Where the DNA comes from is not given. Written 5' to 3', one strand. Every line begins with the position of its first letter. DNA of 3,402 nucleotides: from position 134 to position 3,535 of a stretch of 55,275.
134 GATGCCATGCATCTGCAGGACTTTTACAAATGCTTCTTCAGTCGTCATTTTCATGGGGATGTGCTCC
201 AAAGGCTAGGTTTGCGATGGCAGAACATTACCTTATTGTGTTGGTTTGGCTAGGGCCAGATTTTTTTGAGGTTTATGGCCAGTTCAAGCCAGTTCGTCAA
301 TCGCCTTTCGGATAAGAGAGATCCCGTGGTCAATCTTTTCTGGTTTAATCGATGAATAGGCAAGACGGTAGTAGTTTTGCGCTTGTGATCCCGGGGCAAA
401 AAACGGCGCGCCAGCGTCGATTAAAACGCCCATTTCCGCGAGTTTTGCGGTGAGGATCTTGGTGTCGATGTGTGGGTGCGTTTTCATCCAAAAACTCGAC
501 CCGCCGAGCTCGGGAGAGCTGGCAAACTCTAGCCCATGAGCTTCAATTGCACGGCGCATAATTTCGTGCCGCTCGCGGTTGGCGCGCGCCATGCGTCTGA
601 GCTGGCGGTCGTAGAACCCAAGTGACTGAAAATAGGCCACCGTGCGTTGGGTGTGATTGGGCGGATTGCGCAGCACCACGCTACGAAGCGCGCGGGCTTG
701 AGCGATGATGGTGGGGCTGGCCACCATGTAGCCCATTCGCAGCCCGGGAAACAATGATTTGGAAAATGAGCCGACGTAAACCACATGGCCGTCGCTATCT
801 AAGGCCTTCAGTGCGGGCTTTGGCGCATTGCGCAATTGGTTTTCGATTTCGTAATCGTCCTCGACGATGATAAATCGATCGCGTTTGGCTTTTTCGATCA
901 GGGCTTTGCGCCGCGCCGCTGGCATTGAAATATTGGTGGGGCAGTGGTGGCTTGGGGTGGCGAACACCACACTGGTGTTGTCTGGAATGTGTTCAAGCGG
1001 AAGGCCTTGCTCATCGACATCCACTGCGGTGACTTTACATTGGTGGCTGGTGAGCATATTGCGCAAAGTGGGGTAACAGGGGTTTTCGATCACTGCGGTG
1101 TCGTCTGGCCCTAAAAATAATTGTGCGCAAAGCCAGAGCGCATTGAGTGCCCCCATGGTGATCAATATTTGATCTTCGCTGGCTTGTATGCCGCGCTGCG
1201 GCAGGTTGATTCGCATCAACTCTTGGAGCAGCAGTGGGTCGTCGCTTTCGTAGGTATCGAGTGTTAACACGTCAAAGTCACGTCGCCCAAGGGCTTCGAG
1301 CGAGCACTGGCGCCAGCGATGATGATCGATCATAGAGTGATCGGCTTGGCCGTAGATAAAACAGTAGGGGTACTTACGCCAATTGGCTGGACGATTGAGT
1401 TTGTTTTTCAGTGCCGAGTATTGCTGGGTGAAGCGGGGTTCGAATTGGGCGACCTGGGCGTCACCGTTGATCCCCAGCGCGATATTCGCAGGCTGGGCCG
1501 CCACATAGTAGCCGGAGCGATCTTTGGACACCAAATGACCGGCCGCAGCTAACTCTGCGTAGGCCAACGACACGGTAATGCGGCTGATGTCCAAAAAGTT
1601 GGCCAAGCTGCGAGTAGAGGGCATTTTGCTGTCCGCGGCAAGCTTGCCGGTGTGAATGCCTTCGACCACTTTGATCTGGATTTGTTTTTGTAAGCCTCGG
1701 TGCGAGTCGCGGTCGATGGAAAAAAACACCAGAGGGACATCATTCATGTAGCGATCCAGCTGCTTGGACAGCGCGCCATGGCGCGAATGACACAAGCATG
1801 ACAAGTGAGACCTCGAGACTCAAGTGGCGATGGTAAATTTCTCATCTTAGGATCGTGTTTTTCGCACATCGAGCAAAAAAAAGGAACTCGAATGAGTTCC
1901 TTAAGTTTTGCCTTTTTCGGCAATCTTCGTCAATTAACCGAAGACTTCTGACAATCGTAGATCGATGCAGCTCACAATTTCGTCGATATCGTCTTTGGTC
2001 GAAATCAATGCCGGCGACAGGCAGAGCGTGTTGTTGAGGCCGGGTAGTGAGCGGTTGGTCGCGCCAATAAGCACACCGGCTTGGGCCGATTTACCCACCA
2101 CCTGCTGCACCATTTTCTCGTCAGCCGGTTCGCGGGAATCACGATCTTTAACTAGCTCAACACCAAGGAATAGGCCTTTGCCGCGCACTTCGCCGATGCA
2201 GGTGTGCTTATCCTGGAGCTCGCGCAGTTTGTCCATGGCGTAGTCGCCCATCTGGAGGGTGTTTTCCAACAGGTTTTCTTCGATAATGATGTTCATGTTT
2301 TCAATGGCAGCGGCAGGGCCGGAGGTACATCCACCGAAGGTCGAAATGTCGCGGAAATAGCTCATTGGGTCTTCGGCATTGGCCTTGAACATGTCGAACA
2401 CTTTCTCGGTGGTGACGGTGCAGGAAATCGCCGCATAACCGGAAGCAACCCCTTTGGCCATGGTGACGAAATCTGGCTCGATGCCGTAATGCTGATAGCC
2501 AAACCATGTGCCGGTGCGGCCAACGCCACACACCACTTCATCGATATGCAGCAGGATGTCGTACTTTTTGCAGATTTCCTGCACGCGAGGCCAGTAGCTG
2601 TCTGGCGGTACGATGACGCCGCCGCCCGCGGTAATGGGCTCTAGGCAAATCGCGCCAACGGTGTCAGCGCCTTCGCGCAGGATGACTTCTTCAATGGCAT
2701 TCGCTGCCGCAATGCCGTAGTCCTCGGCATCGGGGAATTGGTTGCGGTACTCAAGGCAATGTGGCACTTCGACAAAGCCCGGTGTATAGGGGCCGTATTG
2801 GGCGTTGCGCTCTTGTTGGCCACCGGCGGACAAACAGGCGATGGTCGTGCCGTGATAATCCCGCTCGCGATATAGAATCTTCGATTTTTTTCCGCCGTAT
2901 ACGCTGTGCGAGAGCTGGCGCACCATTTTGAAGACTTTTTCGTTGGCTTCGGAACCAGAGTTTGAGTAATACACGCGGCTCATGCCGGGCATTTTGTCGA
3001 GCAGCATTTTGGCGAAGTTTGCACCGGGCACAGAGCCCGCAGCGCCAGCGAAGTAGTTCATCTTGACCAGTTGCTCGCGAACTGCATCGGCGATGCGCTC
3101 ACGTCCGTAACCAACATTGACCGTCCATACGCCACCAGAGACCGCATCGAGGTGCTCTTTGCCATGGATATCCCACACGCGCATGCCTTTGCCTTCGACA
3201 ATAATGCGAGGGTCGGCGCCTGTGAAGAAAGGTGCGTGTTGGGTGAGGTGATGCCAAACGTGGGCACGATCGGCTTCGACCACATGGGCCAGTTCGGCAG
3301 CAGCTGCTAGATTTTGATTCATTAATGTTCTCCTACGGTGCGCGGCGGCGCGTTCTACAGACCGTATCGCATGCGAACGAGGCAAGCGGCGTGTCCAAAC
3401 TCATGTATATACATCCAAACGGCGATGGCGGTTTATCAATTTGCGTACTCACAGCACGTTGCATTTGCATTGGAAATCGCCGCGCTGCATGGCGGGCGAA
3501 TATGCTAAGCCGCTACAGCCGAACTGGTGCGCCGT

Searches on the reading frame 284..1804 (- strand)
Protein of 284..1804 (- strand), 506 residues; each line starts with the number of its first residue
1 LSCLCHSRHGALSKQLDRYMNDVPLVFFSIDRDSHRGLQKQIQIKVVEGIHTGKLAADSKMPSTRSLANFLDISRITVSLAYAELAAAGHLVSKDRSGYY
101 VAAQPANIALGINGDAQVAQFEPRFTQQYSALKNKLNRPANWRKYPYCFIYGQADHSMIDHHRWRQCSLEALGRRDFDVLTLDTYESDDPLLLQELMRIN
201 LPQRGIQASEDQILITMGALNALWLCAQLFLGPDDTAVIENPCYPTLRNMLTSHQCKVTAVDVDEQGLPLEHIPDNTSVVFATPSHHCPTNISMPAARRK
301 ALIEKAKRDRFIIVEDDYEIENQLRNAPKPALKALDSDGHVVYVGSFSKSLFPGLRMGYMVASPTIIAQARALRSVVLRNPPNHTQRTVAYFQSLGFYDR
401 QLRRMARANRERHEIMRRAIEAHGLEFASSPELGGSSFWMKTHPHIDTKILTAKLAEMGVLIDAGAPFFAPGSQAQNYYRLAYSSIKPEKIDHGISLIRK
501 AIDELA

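Call 34: search_protein_families(library=pfam, proteins=[window:284-1804:-], max_evalue=1e-8)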
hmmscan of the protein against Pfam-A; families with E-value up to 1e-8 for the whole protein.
window:284-1804:- (506 aa): 2 families
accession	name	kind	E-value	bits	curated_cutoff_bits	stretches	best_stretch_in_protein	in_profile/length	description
PF00155.27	Aminotran_1_2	-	5.8e-19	68.9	19.7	1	206-496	61-359/361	Aminotransferase class I and II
PF00392.27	GntR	-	1.1e-10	41.5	27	1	39-101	2-64/64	Bacterial regulatory proteins, gntR family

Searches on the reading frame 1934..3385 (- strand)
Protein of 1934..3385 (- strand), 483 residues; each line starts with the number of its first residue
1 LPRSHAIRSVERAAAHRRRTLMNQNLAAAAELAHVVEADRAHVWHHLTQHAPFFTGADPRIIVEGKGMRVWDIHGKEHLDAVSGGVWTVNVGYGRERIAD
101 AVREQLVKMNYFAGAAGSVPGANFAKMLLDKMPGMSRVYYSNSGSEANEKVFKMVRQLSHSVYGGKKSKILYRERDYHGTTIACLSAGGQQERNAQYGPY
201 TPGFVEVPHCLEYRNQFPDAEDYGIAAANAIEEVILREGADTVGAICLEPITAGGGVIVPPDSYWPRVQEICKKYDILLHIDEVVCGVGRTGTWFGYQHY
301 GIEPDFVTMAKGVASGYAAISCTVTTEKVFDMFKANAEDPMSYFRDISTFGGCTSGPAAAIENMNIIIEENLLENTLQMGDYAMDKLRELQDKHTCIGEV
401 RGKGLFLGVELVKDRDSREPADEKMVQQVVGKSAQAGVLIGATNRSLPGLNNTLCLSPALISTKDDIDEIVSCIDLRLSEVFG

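Call 34: search_protein_families(library=pfam, proteins=[window:1934-3385:-], max_evalue=1e-8)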
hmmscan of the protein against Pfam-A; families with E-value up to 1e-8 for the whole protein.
window:1934-3385:- (483 aa): 1 family
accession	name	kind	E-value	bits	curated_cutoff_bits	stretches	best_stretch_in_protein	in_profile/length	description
PF00202.27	Aminotran_3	-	1.6e-88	297.6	30.5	1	60-474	11-399/403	Aminotransferase class-III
